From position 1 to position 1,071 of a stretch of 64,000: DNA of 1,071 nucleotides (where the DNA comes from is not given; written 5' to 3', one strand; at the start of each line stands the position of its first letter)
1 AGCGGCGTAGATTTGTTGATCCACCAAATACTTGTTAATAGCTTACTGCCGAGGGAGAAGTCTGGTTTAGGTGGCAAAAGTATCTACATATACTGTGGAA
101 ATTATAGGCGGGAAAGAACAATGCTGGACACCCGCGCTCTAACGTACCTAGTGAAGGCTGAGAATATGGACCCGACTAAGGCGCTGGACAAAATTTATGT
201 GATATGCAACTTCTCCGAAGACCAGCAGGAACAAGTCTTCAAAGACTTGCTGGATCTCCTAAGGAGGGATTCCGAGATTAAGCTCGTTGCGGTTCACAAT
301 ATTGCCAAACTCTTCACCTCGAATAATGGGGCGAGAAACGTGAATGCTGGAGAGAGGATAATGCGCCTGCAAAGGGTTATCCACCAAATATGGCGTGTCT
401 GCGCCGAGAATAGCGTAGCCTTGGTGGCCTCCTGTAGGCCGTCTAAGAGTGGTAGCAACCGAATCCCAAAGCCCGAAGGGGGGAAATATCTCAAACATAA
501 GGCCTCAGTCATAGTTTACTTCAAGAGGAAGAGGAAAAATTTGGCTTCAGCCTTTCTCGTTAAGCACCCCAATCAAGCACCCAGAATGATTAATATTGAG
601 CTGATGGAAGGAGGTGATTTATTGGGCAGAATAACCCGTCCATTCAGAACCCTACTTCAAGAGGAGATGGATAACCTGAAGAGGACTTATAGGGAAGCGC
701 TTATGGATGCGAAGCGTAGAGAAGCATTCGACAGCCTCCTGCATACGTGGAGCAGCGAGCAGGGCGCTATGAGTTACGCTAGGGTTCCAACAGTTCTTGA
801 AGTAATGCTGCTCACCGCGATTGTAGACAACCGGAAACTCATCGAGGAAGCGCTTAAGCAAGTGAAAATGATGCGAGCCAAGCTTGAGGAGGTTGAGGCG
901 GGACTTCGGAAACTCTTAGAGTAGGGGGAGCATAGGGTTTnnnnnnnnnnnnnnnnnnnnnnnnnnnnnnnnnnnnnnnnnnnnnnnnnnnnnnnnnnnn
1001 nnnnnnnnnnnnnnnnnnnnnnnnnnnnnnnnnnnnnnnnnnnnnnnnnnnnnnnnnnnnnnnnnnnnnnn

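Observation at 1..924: RadA paralog with both Walker motifs destroyed and a C-terminal coiled-coil extension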

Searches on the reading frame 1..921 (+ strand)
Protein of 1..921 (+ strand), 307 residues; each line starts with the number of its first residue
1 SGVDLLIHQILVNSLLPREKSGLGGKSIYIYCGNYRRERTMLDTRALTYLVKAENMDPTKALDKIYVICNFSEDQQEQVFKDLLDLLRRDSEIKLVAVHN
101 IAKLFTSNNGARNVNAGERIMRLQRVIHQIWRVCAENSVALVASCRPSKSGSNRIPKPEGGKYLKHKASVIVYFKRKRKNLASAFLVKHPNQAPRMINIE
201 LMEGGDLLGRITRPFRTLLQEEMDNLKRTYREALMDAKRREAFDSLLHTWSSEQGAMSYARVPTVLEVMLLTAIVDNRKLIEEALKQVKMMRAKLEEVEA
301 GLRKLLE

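Call 7: search_protein_families(library=pfam, proteins=[window:1-921:+], max_evalue=1)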
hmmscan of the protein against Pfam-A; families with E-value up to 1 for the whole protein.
window:1-921:+ (307 aa): 6 families
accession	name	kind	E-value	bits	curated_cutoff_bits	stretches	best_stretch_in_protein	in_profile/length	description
PF08423.17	Rad51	-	2e-11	44.1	22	1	5-201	41-236/244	Rad51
PF15304.11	AKAP2_C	-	0.01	15.5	27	1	140-246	147-249/342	A-kinase anchor protein 2 C-terminus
PF11698.14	V-ATPase_H_C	-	0.072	13.7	27.2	1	71-122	36-92/117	V-ATPase subunit H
PF23179.1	bHLH_INO2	-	0.078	13.6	23.4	1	238-291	21-71/74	INO2 bHLH domain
PF22631.2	PLCB1-4-like_EFh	-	0.11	13.2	27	0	273-299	29-52/69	Phosphoinositide phospholipase C beta1-4-like EF-hand domain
PF10397.14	ADSL_C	-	0.14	13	32.7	1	45-114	7-72/79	Adenylosuccinate lyase C-terminus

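Call 8: search_protein_families(library=ncbifam, proteins=[window:1-921:+], max_evalue=1)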
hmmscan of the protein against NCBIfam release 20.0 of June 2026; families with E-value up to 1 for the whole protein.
window:1-921:+ (307 aa): 6 families
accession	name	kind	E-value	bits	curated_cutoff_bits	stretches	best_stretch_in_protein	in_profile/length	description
NF003301.0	PRK04301.1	equivalog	6.5e-20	71.5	259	1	2-204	113-311/316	DNA repair and recombination protein RadA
TIGR02236.1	recomb_radA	equivalog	1.5e-16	60.7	361.15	1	2-193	108-296/311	DNA repair and recombination protein RadA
TIGR02238.1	recomb_DMC1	equivalog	1.5e-10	40.7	447.7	1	5-205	111-310/314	meiotic recombinase Dmc1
TIGR02237.1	recomb_radB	equivalog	3.6e-10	40.1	172.4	1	57-192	63-194/210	DNA repair and recombination protein RadB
TIGR02239.1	recomb_RAD51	equivalog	3.7e-08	32.8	478.05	1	4-179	110-284/316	DNA repair protein RAD51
NF006861.0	PRK09361.1-1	equivalog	0.028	13.9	278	1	52-191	76-211/235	DNA repair and recombination protein RadB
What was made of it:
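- On Canonical RadA / RadB: RadB TIGR02237 scores 40.1 against 172.4 (call 8).
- Closest known: Archaeal RadB and eukaryotic Rad51 paralogs. Different: The NCBIfam RadB score is 40.1 against a cutoff of 172.4 (call 8).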

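Call 9: find_homologous_proteins(query=window:1-921:+)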
Query window:1-921:+ (307 aa): 96 proteins with E <= 0.001 among 1823 candidates.
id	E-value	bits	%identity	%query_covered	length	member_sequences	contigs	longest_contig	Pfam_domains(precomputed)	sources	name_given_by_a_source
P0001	8.0e-197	670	100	100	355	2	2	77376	PF08423.18,PF26485.1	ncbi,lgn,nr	ncbi:MAG: hypothetical protein QXF21_05055 [Thermoproteota archaeon]|nr:hypothetical protein [Candid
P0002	1.0e-160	552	81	100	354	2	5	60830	PF08423.18,PF26485.1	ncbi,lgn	ncbi:MAG: hypothetical protein QXK89_08580 [Candidatus Bathyarchaeia archaeon]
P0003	1.0e-158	545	80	100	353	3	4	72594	PF08423.18,PF26485.1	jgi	jgi:RecA/RadA recombinase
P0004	7.4e-154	529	78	100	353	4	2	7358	PF08423.18,PF26485.1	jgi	-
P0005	1.6e-138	479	78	88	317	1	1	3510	PF08423.18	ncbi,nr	ncbi:MAG: hypothetical protein FGF50_11510, partial [Candidatus Brockarchaeota archaeon]|nr:hypothet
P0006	3.1e-135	468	68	98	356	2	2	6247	PF08423.18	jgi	-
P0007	7.9e-135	467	69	100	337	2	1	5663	PF08423.18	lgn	-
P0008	3.3e-134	465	69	99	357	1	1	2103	PF08423.18,PF26485.1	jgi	-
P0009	6.6e-133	460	66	100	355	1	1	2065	PF08423.18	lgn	-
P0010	1.8e-132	459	68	99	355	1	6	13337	PF08423.18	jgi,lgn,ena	-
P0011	4.0e-131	455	67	99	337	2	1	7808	PF08423.18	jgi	-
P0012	3.6e-128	445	65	100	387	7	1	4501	PF08423.18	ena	-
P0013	1.4e-127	443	65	100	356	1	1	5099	PF08423.18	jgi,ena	-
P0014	5.1e-127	441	64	99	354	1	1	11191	PF08423.18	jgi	jgi:DNA repair protein RadA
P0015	7.0e-126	437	64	100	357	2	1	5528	PF08423.18,PF26485.1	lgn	-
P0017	4.0e-121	422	64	99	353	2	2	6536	PF08423.18,PF26485.1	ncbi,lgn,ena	-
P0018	4.9e-119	415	62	99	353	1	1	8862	PF08423.18,PF26485.1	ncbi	-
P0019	8.6e-119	414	59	100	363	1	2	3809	PF08423.18,PF26485.1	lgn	-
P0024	3.6e-117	409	60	98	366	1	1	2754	PF08423.18,PF26485.1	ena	-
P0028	8.8e-115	401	59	100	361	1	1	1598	PF08423.18,PF26485.1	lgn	-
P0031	2.0e-114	400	61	99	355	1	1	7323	PF08423.18,PF26485.1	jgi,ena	-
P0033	3.4e-113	396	62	97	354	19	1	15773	PF08423.18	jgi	-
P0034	9.5e-111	388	57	98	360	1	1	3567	PF08423.18,PF26485.1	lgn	-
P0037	5.8e-106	372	54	100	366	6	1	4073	PF08423.18,PF26485.1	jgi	-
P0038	9.9e-106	371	56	100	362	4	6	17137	PF08423.18,PF26485.1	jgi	-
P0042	6.4e-104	365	54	99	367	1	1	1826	PF08423.18,PF26485.1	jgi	jgi:RecA/RadA recombinase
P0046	4.5e-101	356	55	99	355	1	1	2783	PF08423.18,PF26485.1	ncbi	ncbi:MAG: hypothetical protein QXH67_07285, partial [Candidatus Bathyarchaeia archaeon]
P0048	5.8e-94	333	53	97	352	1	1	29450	PF08423.18,PF26485.1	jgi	-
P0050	9.2e-92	325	49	97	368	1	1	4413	PF08423.18,PF26485.1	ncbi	-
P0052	7.0e-91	323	48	97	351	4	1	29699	PF08423.18,PF26485.1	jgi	-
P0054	8.8e-90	319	51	97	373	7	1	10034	PF08423.18,PF26485.1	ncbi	ncbi:MAG: hypothetical protein QXK52_02850 [Candidatus Bathyarchaeia archaeon]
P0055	1.1e-89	319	49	100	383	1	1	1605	PF08423.18,PF26485.1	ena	-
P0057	4.9e-89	317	50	99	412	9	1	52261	PF08423.18,PF26485.1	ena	-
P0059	1.7e-86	308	50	98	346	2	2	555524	PF08423.18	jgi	-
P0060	2.1e-84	301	46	97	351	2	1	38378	PF08423.18,PF26485.1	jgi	-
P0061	7.8e-84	299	47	99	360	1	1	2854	PF08423.18,PF26485.1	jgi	jgi:RecA/RadA recombinase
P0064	1.4e-80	289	49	98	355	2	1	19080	PF08423.18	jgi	-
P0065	6.5e-80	287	45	98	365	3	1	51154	PF08423.18,PF26485.1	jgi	jgi:polyhydroxyalkanoate synthesis regulator phasin/RecA/RadA recombinase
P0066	3.1e-79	284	43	98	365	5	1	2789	PF08423.18,PF26485.1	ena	-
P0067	9.2e-79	283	49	96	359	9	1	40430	PF08423.18,PF26485.1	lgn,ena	-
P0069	9.6e-78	279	43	98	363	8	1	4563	PF08423.18,PF26485.1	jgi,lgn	jgi:RecA/RadA recombinase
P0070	1.8e-77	279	42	98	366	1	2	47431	PF08423.18,PF26485.1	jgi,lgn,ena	jgi:RecA/RadA recombinase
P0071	3.1e-77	278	42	98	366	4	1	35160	PF08423.18,PF26485.1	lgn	-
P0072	3.2e-77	278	43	98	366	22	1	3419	PF08423.18,PF26485.1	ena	-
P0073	3.5e-77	278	42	98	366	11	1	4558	PF08423.18,PF26485.1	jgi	jgi:RecA/RadA recombinase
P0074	4.5e-77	277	42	98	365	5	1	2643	PF08423.18,PF26485.1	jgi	-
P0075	9.2e-77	276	41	98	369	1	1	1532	PF08423.18,PF26485.1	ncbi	-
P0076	1.7e-76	275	42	93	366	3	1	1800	PF08423.18,PF26485.1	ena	-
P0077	1.8e-76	275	43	98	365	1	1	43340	PF08423.18,PF26485.1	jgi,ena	jgi:RecA/RadA recombinase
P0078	9.4e-76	273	42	98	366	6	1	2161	PF08423.18,PF26485.1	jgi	jgi:RecA/RadA recombinase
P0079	1.0e-75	273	45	95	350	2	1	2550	PF08423.18,PF26485.1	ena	-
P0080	1.2e-75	273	41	98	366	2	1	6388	PF08423.18,PF26485.1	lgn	-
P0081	2.5e-74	268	41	98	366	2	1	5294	PF08423.18,PF26485.1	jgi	jgi:hypothetical protein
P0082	3.6e-74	268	42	97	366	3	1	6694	PF08423.18,PF26485.1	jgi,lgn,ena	-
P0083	1.5e-73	266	41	98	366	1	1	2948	PF08423.18,PF26485.1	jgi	jgi:RecA/RadA recombinase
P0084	2.5e-73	265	41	98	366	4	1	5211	PF08423.18,PF26485.1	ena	-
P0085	1.9e-70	256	44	94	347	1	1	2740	PF08423.18,PF26485.1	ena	-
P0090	1.0e-55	207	39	99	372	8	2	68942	PF08423.18,PF26485.1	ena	-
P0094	1.5e-46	177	42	74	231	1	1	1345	PF26485.1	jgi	jgi:hypothetical protein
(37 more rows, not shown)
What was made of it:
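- There are 96 homologs down to 31% identity with intact frames (call 9).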

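Call 11: search_protein_families(library=pfam, proteins=[P0001, P0002, P0070, P0090, P0094], max_evalue=0.1)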
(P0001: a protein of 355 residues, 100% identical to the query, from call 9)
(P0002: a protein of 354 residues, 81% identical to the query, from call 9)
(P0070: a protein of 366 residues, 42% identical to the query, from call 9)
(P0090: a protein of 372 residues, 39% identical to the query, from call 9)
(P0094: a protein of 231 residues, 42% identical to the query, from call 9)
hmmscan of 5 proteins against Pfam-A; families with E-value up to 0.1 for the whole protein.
P0001 (355 aa): 3 families
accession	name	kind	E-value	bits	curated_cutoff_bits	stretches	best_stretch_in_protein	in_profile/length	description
PF08423.17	Rad51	-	1.3e-19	70.8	22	1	19-249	7-236/244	Rad51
PF15304.11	AKAP2_C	-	0.014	15.1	27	1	188-294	147-249/342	A-kinase anchor protein 2 C-terminus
PF11698.14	V-ATPase_H_C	-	0.095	13.3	27.2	0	119-170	36-92/117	V-ATPase subunit H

P0002 (354 aa): 6 families
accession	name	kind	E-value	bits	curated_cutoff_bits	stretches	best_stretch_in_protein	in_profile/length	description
PF08423.17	Rad51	-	9.9e-19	68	22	1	18-227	6-214/244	Rad51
PF22631.2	PLCB1-4-like_EFh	-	0.0044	17.7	27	1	320-346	29-52/69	Phosphoinositide phospholipase C beta1-4-like EF-hand domain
PF06745.19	ATPase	-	0.025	14.4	26.6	1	21-68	2-49/231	KaiC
PF25368.1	PUB10_N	-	0.057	14.5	32.6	0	268-343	45-121/124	PUB10-like, N-terminal domain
PF24957.1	DrmE_C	-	0.057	13.5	27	0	261-343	80-169/181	DISARM protein DrmE, C-terminal domain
PF18403.7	Thioredoxin_15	-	0.061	13.7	27.4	0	112-154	30-71/207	Thioredoxin-like domain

P0070 (366 aa): 2 families
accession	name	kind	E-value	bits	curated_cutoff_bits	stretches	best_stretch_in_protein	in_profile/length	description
PF08423.17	Rad51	-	8.8e-14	51.8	22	1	20-250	7-236/244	Rad51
PF05625.17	PAXNEB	-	0.0082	15.7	28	1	17-48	15-46/366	PAXNEB protein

P0090 (372 aa): 2 families
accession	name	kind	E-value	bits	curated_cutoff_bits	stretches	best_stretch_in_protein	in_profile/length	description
PF08423.17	Rad51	-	1.5e-09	37.9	22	1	22-193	7-177/244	Rad51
PF01261.30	AP_endonuc_2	-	0.07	13.3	31.1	0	97-192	33-128/249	Xylose isomerase-like TIM barrel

P0094 (231 aa): 1 family
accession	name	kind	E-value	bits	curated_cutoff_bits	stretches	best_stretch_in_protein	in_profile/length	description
PF06825.17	HSBP1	-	0.063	13.6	28.6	0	200-220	27-47/51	Heat shock factor binding protein 1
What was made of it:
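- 1..606 (+): RadA/Rad51 core domain (residues 49 to about 250 of the full protein), with inactivated ATPase. Pfam Rad51 (calls 7, 11).
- On iRadA (inactivated RadA of PolB2 operons): Pfam Rad51 E 1.3e-19 (call 11).
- On KaiC-like aRadC: One relative matches at E 0.025 (calls 7, 11).
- Checked: Pfam Rad51 gives E 2e-11 on the fragment and 1.3e-19 on the full-length protein (calls 7, 11).
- Tried and rejected: The local Pfam copy lacks PF26485, so the tail gave only noise hits (calls 7, 11).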

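Call 13: find_encoding_contigs(protein=P0001, flank=10000, max_places=3)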
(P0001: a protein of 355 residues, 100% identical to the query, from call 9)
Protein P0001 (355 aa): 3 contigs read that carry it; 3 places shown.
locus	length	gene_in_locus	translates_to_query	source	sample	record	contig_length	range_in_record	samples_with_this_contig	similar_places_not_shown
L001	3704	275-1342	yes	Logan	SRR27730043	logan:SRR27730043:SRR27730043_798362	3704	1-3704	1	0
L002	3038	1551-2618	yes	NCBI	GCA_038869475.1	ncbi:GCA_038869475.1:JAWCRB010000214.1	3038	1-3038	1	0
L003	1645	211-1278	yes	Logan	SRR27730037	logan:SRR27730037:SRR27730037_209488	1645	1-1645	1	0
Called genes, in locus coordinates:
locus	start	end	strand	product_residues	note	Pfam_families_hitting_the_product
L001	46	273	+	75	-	-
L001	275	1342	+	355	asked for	PF08423:Rad51, PF26485:DUF8156 (weak)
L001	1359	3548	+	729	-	PF03104:DNA_pol_B_exo1 (faint), PF00136:DNA_pol_B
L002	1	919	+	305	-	PF22703:Cdc6_lid, PF09079:WHD_Cdc6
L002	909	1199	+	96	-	-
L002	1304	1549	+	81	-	-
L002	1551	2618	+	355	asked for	PF08423:Rad51, PF26485:DUF8156 (weak)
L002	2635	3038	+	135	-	?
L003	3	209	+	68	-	?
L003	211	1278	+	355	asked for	PF08423:Rad51, PF26485:DUF8156 (weak)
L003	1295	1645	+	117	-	?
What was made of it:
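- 622..924 (+): PPB2 module (100 aa). TTG at 622-624 is a possible internal start. The N-terminal arm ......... is at 622-648. Three helices follow, ending in a long coiled-coil helix. Precomputed Pfam DUF8156 (call 13).
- Tried and rejected: Its name, DUF8156, came from precomputed annotations (call 13).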

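Call 17: find_related_loci(query=A2, collection=genome_contigs, flank=6000)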
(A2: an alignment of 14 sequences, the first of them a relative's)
Query A2 (355 aa) in genome_contigs; peptide patterns used: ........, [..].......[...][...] (x = any residue, [..] = any of these).
25 stretches matched a pattern; 13 encode a relative of the query (tblastn E <= 1e-3); 13 distinct loci.
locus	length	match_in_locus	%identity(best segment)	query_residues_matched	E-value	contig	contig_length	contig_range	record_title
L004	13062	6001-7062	80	1-355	0e+0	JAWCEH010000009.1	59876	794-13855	MAG: Candidatus Bathyarchaeia archaeon isolate JZ-1_201912_bins_83 JZ-1_201912_bins_83_scaffold_9, whole genome shotgun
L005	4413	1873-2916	49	2-347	8e-115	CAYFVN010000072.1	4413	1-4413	MAG TPA_asm: uncultured Candidatus Bathyarchaeia archaeon isolate ERP108616_co1_15 genome assembly, contig: k119_1460423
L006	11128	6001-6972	53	20-353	3e-106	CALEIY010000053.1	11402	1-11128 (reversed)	MAG TPA_asm: Candidatus Bathyarchaeota archaeon isolate SRR6823441_bin.104_CONCOCT_v1.1_MAG genome assembly, contig: ERZ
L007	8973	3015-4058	42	2-350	8e-100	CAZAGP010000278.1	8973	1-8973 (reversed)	MAG TPA_asm: uncultured Candidatus Bathyarchaeia archaeon isolate SRP140028_co1_409 genome assembly, contig: k141_142093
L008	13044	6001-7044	43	2-350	1e-100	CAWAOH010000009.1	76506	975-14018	MAG: Candidatus Bathyarchaeota archaeon isolate MFD03726.bin.2.75 genome assembly, contig: contig_34502, whole genome sh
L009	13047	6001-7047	42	2-348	4e-98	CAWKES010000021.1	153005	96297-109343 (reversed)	MAG: Candidatus Bathyarchaeota archaeon isolate MFD04492.bin.2.141 genome assembly, contig: contig_60388, whole genome s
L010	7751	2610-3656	42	2-348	9e-98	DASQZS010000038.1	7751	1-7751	MAG TPA_asm: Candidatus Acidoferrum sp. isolate SMAG_U11098 k141_63694, whole genome shotgun sequence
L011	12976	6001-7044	44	2-350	8e-97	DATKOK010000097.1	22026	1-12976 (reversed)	MAG TPA_asm: Candidatus Methylomirabilota bacterium isolate SMAG_U14762 k141_3183891, whole genome shotgun sequence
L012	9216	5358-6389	42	1-348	1e-84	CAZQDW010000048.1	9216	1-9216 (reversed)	MAG TPA_asm: uncultured Candidatus Bathyarchaeia archaeon isolate SRP231805_co3_288 genome assembly, contig: NODE_6716_l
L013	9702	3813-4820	41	11-343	1e-79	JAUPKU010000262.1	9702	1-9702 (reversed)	MAG: Thermoproteota archaeon isolate erpe_2018_pw_0hr_WHONDRS-PP48-000085_B_bin.57 scaffold_2117414, whole genome shotgu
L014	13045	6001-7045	44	2-350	6e-81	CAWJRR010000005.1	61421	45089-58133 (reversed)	MAG: Candidatus Bathyarchaeota archaeon isolate MFD03726.bin.2.72 genome assembly, contig: contig_42870, whole genome sh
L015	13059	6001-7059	50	3-352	6e-112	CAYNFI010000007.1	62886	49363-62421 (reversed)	MAG TPA_asm: uncultured Candidatus Bathyarchaeia archaeon isolate binchicken_co318_43 genome assembly, contig: NODE_96_l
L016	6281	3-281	52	258-350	9e-28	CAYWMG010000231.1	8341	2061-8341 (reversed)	MAG TPA_asm: uncultured Candidatus Bathyarchaeia archaeon isolate SRP140028_co1_82 genome assembly, contig: k141_2047356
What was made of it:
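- Tried and rejected: A 14-sequence alignment worked (call 17).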

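Call 21: search_protein_families(library=pfam, proteins=[L009:4280-5995:+, L011:9125-10114:+, L011:10117-10389:+, L002:1304-1546:+, L002:909-1196:+], max_evalue=0.01)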
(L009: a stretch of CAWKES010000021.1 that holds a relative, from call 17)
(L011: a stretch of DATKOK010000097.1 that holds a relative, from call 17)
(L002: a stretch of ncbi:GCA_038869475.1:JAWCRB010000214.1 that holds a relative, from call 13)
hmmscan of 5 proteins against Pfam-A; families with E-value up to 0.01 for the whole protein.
L009:4280-5995:+ (572 aa): 0 families

L011:9125-10114:+ (330 aa): 1 family
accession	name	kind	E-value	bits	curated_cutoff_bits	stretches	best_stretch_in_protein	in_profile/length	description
PF08423.17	Rad51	-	1e-08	35.2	22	1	141-274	41-174/244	Rad51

L011:10117-10389:+ (91 aa): 0 families

L002:1304-1546:+ (81 aa): 0 families

L002:909-1196:+ (96 aa): 1 family
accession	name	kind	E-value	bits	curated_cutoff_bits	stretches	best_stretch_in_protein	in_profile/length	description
PF06971.19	Put_DNA-bind_N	-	0.001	19.5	27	1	23-57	14-48/49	Putative DNA-binding protein N-terminus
